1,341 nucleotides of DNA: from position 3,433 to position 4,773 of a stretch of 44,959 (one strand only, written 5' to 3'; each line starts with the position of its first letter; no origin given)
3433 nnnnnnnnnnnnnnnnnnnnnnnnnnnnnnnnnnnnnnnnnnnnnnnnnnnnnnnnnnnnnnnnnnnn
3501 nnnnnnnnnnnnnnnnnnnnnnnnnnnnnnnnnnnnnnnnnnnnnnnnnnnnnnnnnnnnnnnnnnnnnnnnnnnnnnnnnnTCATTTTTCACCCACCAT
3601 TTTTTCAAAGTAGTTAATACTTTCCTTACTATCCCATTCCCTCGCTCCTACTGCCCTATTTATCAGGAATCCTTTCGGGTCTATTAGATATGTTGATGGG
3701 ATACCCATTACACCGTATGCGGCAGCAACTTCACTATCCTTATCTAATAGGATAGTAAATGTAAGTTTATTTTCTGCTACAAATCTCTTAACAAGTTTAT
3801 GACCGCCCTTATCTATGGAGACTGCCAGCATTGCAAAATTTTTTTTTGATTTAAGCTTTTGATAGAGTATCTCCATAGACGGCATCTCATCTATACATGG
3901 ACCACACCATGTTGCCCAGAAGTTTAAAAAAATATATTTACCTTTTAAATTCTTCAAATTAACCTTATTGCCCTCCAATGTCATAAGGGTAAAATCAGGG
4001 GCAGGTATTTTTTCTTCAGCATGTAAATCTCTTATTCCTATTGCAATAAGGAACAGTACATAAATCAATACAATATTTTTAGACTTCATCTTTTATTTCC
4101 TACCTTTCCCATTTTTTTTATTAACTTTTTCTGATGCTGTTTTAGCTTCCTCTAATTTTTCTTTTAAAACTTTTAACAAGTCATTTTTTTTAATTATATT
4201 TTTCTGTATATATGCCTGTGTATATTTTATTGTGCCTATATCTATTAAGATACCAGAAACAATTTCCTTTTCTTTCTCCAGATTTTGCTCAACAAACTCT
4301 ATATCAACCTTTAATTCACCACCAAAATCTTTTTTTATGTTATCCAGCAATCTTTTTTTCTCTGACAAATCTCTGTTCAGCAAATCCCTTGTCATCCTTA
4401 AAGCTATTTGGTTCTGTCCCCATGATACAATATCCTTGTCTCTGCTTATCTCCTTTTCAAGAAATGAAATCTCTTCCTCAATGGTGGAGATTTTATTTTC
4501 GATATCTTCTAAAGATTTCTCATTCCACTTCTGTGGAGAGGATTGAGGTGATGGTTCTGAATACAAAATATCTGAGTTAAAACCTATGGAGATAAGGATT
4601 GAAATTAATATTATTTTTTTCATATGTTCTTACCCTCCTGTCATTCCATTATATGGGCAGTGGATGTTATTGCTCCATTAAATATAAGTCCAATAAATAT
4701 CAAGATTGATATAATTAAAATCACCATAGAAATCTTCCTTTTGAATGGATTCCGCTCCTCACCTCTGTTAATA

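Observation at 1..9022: Twelve-gene operon joining a CusCBA Cu(I)/Ag(I) pump to a quinol/thiol redox module, extra OM barrels and an orphan membrane sensor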

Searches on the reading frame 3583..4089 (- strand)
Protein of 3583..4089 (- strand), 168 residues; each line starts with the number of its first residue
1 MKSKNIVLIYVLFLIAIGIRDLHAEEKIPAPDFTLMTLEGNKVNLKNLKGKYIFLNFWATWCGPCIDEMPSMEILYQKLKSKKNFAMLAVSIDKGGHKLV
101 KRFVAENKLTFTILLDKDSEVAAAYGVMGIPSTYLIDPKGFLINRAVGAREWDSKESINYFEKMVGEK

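Call 6: search_protein_families(library=pfam, proteins=[window:3583-4089:-], max_evalue=0.1)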
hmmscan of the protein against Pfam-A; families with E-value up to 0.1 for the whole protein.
window:3583-4089:- (168 aa): 9 families
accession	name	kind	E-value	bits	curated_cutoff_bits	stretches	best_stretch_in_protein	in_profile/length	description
PF00578.27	AhpC-TSA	-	2.9e-31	108.4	26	1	29-142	4-121/124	AhpC/TSA family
PF08534.16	Redoxin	-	1.3e-26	93.6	26.6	1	29-155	5-140/148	Redoxin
PF13905.12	Thioredoxin_8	-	4.1e-15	56.3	27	1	50-140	1-92/94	Thioredoxin-like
PF00085.26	Thioredoxin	-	3.2e-09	37.2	23.5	1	50-94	18-60/103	Thioredoxin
PF13098.12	Thioredoxin_2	-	2.8e-06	28.1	27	1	49-149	4-94/104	Thioredoxin-like domain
PF02630.20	SCO1-SenC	-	2.4e-05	24.7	22.8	1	31-93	2-66/134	SCO1/SenC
PF00255.25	GSHPx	-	0.00038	20.4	27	1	32-93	3-62/108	Glutathione peroxidase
PF13728.12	TraF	-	0.0033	17.7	23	1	44-139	123-202/224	F plasmid transfer operon protein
PF13192.12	Thioredoxin_3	-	0.0096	16.4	24.8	1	98-136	18-55/76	Thioredoxin domain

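Call 7: search_protein_families(library=ncbifam, proteins=[window:3583-4089:-], max_evalue=0.01)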
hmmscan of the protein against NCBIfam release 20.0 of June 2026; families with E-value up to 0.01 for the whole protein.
window:3583-4089:- (168 aa): 21 families
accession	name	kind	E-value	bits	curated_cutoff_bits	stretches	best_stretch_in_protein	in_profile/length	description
NF002854.0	PRK03147.1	subfamily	9.9e-36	123.3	170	1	29-151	41-161/176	thiol-disulfide oxidoreductase ResA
NF041202.1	StoA_CxxC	exception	4.7e-27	94.8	210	1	1-149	1-151/163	endospore biogenesis thiol-disulfide oxidoreductase StoA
NF047696.1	ThlDiSintTplARhiz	equivalog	1.3e-26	93.7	230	1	24-161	71-212/219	thiol:disulfide interchange protein TlpA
NF041054.1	WAxxUGC_long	equivalog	2.9e-21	76.2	300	1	23-149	77-201/354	ResA-like WAxxUGC motif-containing protein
TIGR00385.1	dsbE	subfamily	2.1e-14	53.5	123.15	1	29-150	39-158/173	DsbE family thiol:disulfide interchange protein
NF006960.0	PRK09437.1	equivalog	3.5e-11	43.3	140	1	29-129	9-107/156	thioredoxin-dependent thiol peroxidase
TIGR01068.1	thioredoxin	equivalog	1.9e-10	40.8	96.8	1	51-90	15-54/101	thioredoxin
NF011941.0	PRK15412.1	equivalog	1.7e-08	34.2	359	1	29-152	44-168/185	thiol:disulfide interchange protein DsbE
NF038285.1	deiodinase_rel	hypoth_equivalog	1.6e-07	31.2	250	1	8-90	160-244/347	deiodinase family protein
NF006898.0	PRK09381.1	equivalog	6.8e-07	29.6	138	1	52-123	23-89/109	thioredoxin TrxA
NF047697.1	ThioredTrxAClost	equivalog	5.1e-06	26.6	140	1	50-91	17-58/105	thioredoxin TrxA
NF010625.0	PRK14018.1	equivalog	1.4e-05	23.9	522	1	38-146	46-156/521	bifunctional peptide-methionine (S)-S-oxide reductase MsrA/peptide-methionine (R)-S-oxide reductase MsrB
TIGR01126.1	pdi_dom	equivalog_domain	2.1e-05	24.8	107.2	1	49-103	13-67/105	protein disulfide-isomerase domain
NF008229.0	PRK10996.1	equivalog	5.7e-05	22.9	125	1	50-86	52-88/141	thioredoxin TrxC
NF053650.1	PerredPrxQDein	equivalog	0.00012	22.1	260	1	31-134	2-102/148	thioredoxin-dependent peroxiredoxin PrxQ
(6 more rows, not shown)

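Call 80: search_solved_structures(query=window:3583-4089:-, max_evalue=1e-8)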
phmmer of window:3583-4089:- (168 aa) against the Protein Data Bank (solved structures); distinct sequences matched with E-value up to 1e-8: 35.
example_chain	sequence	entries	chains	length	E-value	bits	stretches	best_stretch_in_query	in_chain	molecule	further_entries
3kcm_A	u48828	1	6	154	1e-37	132.8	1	26-162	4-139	Thioredoxin family protein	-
4nmu_A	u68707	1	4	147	2.5e-28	102.2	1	29-155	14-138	Thiol-disulfide oxidoreductase ResA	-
3hdc_A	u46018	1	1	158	2.1e-24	89.5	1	30-166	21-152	Thioredoxin family protein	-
1st9_A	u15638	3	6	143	2.8e-23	85.9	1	28-149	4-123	Thiol-disulfide oxidoreductase resA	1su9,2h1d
2f9s_A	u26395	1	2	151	3.4e-23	85.6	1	28-149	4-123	Thiol-disulfide oxidoreductase resA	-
2h1b_A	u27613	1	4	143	7.4e-23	84.5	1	28-149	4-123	Thiol-disulfide oxidoreductase resA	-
3c71_A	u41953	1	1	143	5.1e-22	81.7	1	28-149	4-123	Thiol-disulfide oxidoreductase resA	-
2h19_A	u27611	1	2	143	5.2e-22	81.7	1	28-149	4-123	Thiol-disulfide oxidoreductase resA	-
2h1a_A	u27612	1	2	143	5.2e-22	81.7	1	28-149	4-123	Thiol-disulfide oxidoreductase resA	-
3c73_A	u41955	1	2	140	8.7e-22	81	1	30-149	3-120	Thiol-disulfide oxidoreductase resA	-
2h1g_A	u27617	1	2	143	9.7e-21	77.6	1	28-149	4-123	Thiol-disulfide oxidoreductase resA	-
3gl3_A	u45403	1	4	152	1.8e-20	76.7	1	29-156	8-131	Putative Thiol:disulfide interchange protein DsbE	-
3erw_A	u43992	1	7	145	1.8e-19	73.4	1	23-149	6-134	Sporulation thiol-disulfide oxidoreductase A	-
1jfu_A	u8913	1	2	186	3.4e-19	72.6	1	27-164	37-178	THIOL:DISULFIDE INTERCHANGE PROTEIN TLPA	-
2yp6_A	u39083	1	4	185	4.2e-19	72.3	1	29-145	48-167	THIOREDOXIN FAMILY PROTEIN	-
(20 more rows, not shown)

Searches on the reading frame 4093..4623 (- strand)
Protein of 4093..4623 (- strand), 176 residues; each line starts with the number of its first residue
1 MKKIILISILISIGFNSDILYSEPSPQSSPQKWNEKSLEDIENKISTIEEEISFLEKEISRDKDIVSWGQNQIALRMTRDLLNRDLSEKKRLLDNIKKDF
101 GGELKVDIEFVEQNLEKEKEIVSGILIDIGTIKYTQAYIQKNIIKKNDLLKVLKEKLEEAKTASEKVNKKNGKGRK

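Call 6: search_protein_families(library=pfam, proteins=[window:4093-4623:-], max_evalue=0.1)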
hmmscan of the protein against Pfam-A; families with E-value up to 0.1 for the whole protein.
window:4093-4623:- (176 aa): 4 families
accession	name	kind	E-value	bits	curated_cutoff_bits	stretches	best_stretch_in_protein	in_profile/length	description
PF09036.15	Bcr-Abl_Oligo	-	0.0093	16.4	23.1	0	26-74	14-62/73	Bcr-Abl oncoprotein oligomerisation domain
PF16326.10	ABC_tran_CTD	-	0.049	14.3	32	1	34-60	6-32/69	ABC transporter C-terminal domain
PF15264.11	TSSC4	-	0.052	14.2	27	1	27-71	70-117/124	Tumour suppressing sub-chromosomal transferable candidate 4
PF08946.15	Osmo_CC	-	0.065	14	24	0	39-60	15-34/46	Osmosensory transporter coiled coil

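Call 7: search_protein_families(library=ncbifam, proteins=[window:4093-4623:-], max_evalue=0.01)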
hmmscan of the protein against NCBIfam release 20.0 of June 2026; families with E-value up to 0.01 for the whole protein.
window:4093-4623:- (176 aa): 2 families
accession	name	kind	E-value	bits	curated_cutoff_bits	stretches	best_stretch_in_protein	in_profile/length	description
NF049873.2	cytotoxin_MakE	exception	0.0037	16.3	360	1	37-119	224-313/352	alpha-pore-forming cytotoxin subunit MakE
NF005269.0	PRK06771.1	equivalog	0.004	17.8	90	1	30-98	24-95/97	hypothetical protein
